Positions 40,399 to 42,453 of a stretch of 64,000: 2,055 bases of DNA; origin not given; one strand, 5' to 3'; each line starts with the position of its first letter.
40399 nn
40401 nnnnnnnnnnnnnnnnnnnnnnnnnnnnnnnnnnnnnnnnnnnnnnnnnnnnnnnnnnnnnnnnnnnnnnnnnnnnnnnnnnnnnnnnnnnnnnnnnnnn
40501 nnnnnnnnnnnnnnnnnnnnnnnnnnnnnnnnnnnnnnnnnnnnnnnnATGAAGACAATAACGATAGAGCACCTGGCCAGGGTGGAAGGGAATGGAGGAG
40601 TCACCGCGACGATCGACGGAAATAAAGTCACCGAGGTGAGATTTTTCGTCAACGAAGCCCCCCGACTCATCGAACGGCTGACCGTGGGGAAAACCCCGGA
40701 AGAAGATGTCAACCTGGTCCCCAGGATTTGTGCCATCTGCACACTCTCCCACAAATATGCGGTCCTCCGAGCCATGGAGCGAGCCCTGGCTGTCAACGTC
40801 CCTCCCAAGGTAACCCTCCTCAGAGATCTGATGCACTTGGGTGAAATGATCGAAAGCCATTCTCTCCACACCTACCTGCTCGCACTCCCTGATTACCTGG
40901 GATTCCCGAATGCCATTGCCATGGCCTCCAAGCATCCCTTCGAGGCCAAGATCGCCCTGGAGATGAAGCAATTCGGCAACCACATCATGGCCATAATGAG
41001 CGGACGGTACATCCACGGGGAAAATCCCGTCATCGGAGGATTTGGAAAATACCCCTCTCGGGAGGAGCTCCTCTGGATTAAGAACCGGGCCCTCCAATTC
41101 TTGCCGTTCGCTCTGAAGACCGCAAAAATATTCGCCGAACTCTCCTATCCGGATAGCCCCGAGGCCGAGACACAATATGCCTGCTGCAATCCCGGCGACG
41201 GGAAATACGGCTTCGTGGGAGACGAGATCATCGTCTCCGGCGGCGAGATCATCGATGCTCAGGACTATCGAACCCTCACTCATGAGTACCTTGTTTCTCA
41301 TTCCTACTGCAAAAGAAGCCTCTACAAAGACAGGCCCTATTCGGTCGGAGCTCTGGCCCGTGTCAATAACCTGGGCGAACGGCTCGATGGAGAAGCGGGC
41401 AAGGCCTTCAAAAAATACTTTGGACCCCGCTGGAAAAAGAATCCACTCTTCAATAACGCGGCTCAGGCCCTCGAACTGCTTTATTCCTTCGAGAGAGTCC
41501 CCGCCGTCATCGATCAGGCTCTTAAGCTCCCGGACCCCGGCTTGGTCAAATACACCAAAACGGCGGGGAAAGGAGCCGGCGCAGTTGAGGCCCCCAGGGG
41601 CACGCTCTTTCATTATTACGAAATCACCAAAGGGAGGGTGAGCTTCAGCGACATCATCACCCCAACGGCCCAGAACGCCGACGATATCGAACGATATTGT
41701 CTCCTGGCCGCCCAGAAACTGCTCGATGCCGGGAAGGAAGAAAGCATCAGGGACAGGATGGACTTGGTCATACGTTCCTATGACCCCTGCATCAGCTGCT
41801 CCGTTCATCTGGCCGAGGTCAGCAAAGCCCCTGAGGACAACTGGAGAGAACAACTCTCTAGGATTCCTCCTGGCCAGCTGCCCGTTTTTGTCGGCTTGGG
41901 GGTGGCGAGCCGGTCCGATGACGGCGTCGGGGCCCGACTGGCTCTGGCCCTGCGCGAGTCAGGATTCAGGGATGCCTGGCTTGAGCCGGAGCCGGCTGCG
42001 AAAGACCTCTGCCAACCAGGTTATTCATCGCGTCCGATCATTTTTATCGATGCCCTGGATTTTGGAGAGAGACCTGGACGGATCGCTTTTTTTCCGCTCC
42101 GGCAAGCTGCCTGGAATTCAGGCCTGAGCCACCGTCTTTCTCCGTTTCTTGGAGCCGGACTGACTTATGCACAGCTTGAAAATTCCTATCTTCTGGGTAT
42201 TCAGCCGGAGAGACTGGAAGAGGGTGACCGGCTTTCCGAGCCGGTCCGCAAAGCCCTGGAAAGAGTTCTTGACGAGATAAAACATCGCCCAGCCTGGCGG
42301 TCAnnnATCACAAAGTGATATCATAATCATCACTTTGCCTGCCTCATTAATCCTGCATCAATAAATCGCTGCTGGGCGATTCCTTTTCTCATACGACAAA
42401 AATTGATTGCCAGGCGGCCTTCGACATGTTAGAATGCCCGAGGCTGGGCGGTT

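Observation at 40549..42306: [NiFe]-hydrogenase large subunit fused in frame to its own maturation endopeptidase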

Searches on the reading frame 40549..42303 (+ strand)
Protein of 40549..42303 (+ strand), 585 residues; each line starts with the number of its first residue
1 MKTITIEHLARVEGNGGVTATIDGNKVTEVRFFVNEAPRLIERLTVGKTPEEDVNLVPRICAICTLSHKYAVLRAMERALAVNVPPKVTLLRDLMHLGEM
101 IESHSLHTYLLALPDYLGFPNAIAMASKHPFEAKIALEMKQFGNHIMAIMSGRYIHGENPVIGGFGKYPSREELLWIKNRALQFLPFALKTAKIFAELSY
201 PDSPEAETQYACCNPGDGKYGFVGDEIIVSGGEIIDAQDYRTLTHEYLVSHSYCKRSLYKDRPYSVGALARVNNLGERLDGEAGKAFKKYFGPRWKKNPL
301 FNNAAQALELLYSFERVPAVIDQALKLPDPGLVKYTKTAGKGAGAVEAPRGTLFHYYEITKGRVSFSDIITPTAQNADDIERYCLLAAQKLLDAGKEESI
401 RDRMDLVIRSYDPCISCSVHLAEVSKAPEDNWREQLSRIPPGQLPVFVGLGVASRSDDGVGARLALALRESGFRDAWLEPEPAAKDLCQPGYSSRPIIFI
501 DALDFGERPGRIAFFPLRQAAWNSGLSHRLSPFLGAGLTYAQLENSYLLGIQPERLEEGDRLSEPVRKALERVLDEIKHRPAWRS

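Call 3: search_protein_families(library=pfam, proteins=[window:40549-42303:+], max_evalue=0.01)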
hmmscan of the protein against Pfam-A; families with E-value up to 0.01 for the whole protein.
window:40549-42303:+ (585 aa): 2 families
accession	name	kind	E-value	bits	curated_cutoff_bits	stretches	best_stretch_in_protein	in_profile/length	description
PF00374.24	NiFeSe_Hases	-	2.9e-31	109.4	25.8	2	39-125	1-87/508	Nickel-dependent hydrogenase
PF01750.23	HycI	-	0.0003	21.1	23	1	497-577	39-127/130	Hydrogenase maturation protease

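Call 4: search_protein_families(library=ncbifam, proteins=[window:40549-42303:+], max_evalue=0.01)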
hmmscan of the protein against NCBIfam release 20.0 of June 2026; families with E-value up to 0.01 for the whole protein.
window:40549-42303:+ (585 aa): 15 families
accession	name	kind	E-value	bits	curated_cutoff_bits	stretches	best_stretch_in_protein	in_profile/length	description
NF040832.1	sulfhyd_HydA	equivalog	1.9e-102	343.5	880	1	3-423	4-425/426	NADPH-dependent hydrogenase/sulfhydrogenase 1 subunit alpha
NF040828.1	sulfhyd_ShyA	equivalog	3.5e-101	339.1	700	1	4-422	3-413/415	NAD(P)-dependent hydrogenase/sulfhydrogenase 2 subunit alpha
NF041785.2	VhuA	equivalog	2.8e-48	164.5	800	1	1-391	1-416/418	F420-non-reducing hydrogenase Vhu subunit A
NF033181.1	NiFeSe_hydrog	equivalog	1.1e-39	136.8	600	2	1-121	1-120/507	nickel-dependent hydrogenase large subunit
TIGR03295.1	frhA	equivalog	1.6e-33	116.3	392.5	1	2-422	3-397/412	coenzyme F420 hydrogenase subunit alpha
NF045518.1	H2_NiFeSe_large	exception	1.6e-31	109.7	780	2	3-180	3-194/485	NiFeSe hydrogenase large subunit HysA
NF007778.0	PRK10467.1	equivalog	7.1e-19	67.5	969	2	2-123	3-123/567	hydrogenase 2 large subunit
NF007550.0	PRK10170.1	equivalog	2.5e-17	62.5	1101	2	5-125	20-140/597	Ni/Fe-hydrogenase large subunit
TIGR00072.1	hydrog_prot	superfamily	6.7e-14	52.1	47.45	1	448-578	3-142/145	hydrogenase maturation protease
NF041786.2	VhuU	equivalog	1.8e-05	24.5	70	1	404-421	11-28/45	F420-non-reducing hydrogenase selenoprotein subunit VhuU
NF004739.1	PRK06075.1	equivalog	0.00011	21.1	360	1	15-105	15-105/384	NADH-quinone oxidoreductase subunit D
TIGR01962.1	NuoD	equivalog_domain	0.00025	20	459.35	1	21-107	23-109/386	NADH dehydrogenase (quinone) subunit D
TIGR00142.1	hycI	equivalog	0.00084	19.1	119.1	1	447-577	3-138/146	hydrogenase maturation peptidase HycI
NF040602.1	F420_dehyd_FpoD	exception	0.0022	17.1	600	0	20-107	27-114/372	F420H2 dehydrogenase subunit FpoD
NF008974.0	PRK12322.1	equivalog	0.0026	16.8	522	1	20-109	26-117/366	NADH-quinone oxidoreductase subunit D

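Call 5: find_homologous_proteins(query=window:40549-42303:+, max_evalue=1e-10)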
Query window:40549-42303:+ (585 aa): 5084 proteins with E <= 1e-10 among 8000 candidates; the best 120 are listed.
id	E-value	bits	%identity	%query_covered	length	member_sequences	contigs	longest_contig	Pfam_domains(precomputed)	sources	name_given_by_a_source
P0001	0.0e+0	1339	99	100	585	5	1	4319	PF00374.25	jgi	jgi:sulfhydrogenase subunit alpha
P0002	0.0e+0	1275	93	100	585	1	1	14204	PF00374.25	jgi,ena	-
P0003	0.0e+0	1046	76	99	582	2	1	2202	PF00374.25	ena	-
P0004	2.4e-291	986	71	99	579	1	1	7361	PF00374.25,PF01750.24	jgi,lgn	jgi:sulfhydrogenase subunit alpha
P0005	3.3e-289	979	71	99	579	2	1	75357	PF00374.25,PF01750.24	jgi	-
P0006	1.7e-287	973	71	99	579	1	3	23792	PF00374.25,PF01750.24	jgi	jgi:sulfhydrogenase subunit alpha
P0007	3.5e-282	956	69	99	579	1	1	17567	PF00374.25,PF01750.24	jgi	jgi:sulfhydrogenase subunit alpha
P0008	1.1e-280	951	70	99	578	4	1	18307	PF00374.25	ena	-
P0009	3.4e-280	949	70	99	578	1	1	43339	PF00374.25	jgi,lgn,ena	-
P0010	4.5e-275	932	69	98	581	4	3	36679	PF00374.25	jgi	jgi:sulfhydrogenase subunit alpha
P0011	1.3e-274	931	68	98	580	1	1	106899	PF00374.25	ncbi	ncbi:MAG: nickel-dependent hydrogenase large subunit [Candidatus Aminicenantales bacterium]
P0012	2.6e-274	930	69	99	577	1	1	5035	PF00374.25,PF01750.24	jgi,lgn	-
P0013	3.8e-274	929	67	99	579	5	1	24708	PF00374.25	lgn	-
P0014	2.4e-273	926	69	99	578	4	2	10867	PF00374.25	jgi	-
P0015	5.0e-273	925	68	99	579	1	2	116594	PF00374.25,PF01750.24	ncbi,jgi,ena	-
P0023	2.8e-265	900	67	99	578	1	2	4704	PF00374.25,PF01750.24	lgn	-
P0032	5.1e-263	892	65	99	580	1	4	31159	PF00374.25,PF01750.24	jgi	jgi:sulfhydrogenase subunit alpha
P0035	8.8e-263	892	66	99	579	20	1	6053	PF00374.25,PF01750.24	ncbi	-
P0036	9.1e-263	892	66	99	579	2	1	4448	PF00374.25,PF01750.24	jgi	jgi:sulfhydrogenase subunit alpha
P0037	1.5e-262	891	66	99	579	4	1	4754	PF00374.25,PF01750.24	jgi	jgi:sulfhydrogenase subunit alpha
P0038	6.1e-262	889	65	99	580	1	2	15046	PF00374.25,PF01750.24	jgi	jgi:sulfhydrogenase subunit alpha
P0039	7.3e-262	889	66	99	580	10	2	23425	PF00374.25,PF01750.24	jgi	jgi:sulfhydrogenase subunit alpha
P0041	1.5e-261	888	67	99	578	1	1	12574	PF00374.25,PF01750.24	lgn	-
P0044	3.0e-261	886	64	99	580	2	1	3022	PF00374.25,PF01750.24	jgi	-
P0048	8.7e-261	885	65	99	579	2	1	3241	PF00374.25,PF01750.24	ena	-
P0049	2.1e-260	884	66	99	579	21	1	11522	PF00374.25,PF01750.24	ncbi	-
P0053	6.5e-260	882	65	99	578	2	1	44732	PF00374.25,PF01750.24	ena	-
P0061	4.5e-259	879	65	99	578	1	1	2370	PF00374.25,PF01750.24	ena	-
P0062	4.8e-259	879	65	99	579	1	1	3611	PF00374.25,PF01750.24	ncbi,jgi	ncbi:MAG: nickel-dependent hydrogenase large subunit [Candidatus Aminicenantes bacterium]|jgi:sulfhy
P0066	1.3e-258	878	65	99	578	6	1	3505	PF00374.25,PF01750.24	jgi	jgi:sulfhydrogenase subunit alpha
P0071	1.1e-257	875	64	99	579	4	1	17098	PF00374.25,PF01750.24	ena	-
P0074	2.2e-257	874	65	99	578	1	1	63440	PF00374.25,PF01750.24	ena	-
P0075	2.5e-257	874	65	99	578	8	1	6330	PF00374.25,PF01750.24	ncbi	-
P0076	2.5e-257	874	66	99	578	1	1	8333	PF00374.25,PF01750.24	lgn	-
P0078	3.0e-257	873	64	99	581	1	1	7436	PF00374.25,PF01750.24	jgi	-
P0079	3.8e-257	873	64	99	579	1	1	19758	PF00374.25,PF01750.24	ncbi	-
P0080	3.9e-257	873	65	99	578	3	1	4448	PF00374.25,PF01750.24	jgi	jgi:sulfhydrogenase subunit alpha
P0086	1.5e-256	871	65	99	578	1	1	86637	PF00374.25,PF01750.24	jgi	jgi:sulfhydrogenase subunit alpha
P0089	2.6e-256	870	64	99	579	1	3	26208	PF00374.25,PF01750.24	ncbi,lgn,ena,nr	ncbi:MAG: hydrogenase maturation protease [Candidatus Aminicenantes bacterium]|nr:hydrogenase matura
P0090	2.8e-256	870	64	99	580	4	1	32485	PF00374.25,PF01750.24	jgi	jgi:sulfhydrogenase subunit alpha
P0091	4.1e-256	870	64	98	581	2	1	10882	PF00374.25,PF01750.24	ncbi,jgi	-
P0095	6.0e-256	869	64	99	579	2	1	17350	PF00374.25,PF01750.24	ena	-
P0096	6.7e-256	869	65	99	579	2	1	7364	PF00374.25,PF01750.24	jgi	jgi:sulfhydrogenase subunit alpha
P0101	1.3e-255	868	64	99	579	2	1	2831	PF00374.25,PF01750.24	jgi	-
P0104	2.1e-255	867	64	99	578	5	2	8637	PF00374.25,PF01750.24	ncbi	-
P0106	3.0e-255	867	64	99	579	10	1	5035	PF00374.25,PF01750.24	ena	-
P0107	3.4e-255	867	65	98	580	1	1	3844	PF00374.25,PF01750.24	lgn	-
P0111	5.5e-255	866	65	98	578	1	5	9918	PF00374.25,PF01750.24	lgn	-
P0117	3.8e-254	863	64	99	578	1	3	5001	PF00374.25,PF01750.24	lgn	-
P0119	5.0e-254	863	64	99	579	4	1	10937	PF00374.25,PF01750.24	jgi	-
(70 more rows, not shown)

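Call 16: find_related_loci(query=A1, collection=genome_contigs, flank=8000)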
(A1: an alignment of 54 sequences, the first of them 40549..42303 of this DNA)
Query A1 (585 aa) in genome_contigs; peptide patterns used: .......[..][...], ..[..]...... (x = any residue, [..] = any of these).
319 stretches matched a pattern; 276 encode a relative of the query (tblastn E <= 1e-3); the best 80 are kept; 80 distinct loci.
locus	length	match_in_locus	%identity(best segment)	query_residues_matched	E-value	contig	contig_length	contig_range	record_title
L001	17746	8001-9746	91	1-582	0e+0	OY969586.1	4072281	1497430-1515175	MAG: Candidatus Aminicenantes bacterium isolate MFD10007.bin.c.2 genome assembly, chromosome: 1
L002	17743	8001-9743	68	1-581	0e+0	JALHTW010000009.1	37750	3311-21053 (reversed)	MAG: Candidatus Aminicenantes bacterium isolate PFL34 seq_78349, whole genome shotgun sequence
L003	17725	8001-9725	68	1-574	0e+0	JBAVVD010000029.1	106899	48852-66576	MAG: Candidatus Aminicenantales bacterium isolate MFD01647_ilm_asm_bin15 k127_5800, whole genome shotgun sequence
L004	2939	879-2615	68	1-579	0e+0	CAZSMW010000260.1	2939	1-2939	MAG TPA_asm: uncultured Eubacteriales bacterium isolate binchicken_co255_252 genome assembly, contig: k141_1964929, whol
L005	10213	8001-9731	68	1-579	0e+0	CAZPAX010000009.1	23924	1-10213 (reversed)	MAG TPA_asm: uncultured Eubacteriales bacterium isolate binchicken_co124_359 genome assembly, contig: NODE_885_length_23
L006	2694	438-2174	66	1-579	0e+0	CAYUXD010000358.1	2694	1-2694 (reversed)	MAG TPA_asm: uncultured Eubacteriales bacterium isolate binchicken_co34_557 genome assembly, contig: NODE_71030_length_2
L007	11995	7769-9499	64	1-577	0e+0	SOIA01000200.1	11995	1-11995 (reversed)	MAG: Candidatus Aminicenantes bacterium isolate E29_bin11 NODE_1580_length_11995_cov_16.916248, whole genome shotgun seq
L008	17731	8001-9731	64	1-577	0e+0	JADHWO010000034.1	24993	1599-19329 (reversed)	MAG: Candidatus Aminicenantes bacterium isolate BS750m-G29 BS-750m-C2688, whole genome shotgun sequence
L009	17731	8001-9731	66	1-577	0e+0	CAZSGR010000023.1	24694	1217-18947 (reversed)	MAG TPA_asm: uncultured Eubacteriales bacterium isolate SRP068000_co2_13 genome assembly, contig: NODE_1241_length_24694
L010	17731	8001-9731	64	1-577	0e+0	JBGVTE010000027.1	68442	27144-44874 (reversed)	MAG: Candidatus Aminicenantaceae bacterium isolate S_218_B4 k127_436551, whole genome shotgun sequence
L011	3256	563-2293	65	1-577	0e+0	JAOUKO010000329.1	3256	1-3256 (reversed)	MAG: Candidatus Aminicenantes bacterium isolate 8_1_Jan_SF_Bin49 8_1_Jan_SF_Bin49_scaffold_23992_c1, whole genome shotgu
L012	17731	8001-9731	65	1-577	0e+0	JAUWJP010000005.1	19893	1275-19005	MAG: Candidatus Aminicenantes bacterium isolate CSMAG_2323 CSMAG_2323_k127_10492443_length_19893_cov_34.5393, whole geno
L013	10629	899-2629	66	1-577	0e+0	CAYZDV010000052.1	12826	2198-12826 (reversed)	MAG TPA_asm: uncultured Eubacteriales bacterium isolate binchicken_co360_50 genome assembly, contig: NODE_672_length_128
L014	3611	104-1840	65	1-579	0e+0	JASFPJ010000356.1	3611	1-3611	MAG: Candidatus Aminicenantes bacterium isolate D0819M58metaG_Bin_295 D0819M58metaG_FD_scaffold_4180_c1, whole genome sh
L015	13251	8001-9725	66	1-576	0e+0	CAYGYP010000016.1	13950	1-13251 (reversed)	MAG TPA_asm: uncultured Candidatus Bathyarchaeia archaeon isolate ERP119294_co3_318 genome assembly, contig: NODE_3049_l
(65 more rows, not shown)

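Call 24: search_protein_representatives(protein=window:40549-42303:+)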
Query: 585 residues. Proteins with E-value up to 0.001 (for the whole library): 3937; up to 1e-10: 1556; up to 1e-30: 404. The best 150 are listed.
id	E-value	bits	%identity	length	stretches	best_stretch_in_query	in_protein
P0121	4.8e-226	768.6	59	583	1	1-573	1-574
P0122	1.9e-170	585.0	50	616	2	4-465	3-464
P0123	2.7e-131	455.7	48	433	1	2-429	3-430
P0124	2.2e-114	399.8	46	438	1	2-426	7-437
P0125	1.2e-100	354.5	68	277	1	1-218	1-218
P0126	3.1e-100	353.1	55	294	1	287-575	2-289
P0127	6.3e-93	329.0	41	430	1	3-426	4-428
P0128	7.2e-92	325.5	40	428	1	4-423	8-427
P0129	3.5e-87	310.0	42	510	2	3-327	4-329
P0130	3.5e-87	310.0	40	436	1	7-423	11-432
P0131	1.6e-86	307.8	41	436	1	2-424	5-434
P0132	1.3e-85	304.9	39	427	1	3-422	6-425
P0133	1.6e-85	304.6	54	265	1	7-271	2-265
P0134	6.3e-85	302.6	39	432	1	2-425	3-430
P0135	5.9e-83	296.1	39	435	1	2-423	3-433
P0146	8.7e-75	269.1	38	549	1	2-425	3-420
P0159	2.8e-67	244.3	36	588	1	7-420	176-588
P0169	3.1e-64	234.3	35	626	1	2-425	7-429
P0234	8.7e-56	206.4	39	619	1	3-318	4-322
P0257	2.3e-53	198.4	32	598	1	4-424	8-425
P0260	1.1e-52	196.1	31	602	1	4-441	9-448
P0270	1.1e-51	192.9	32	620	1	3-577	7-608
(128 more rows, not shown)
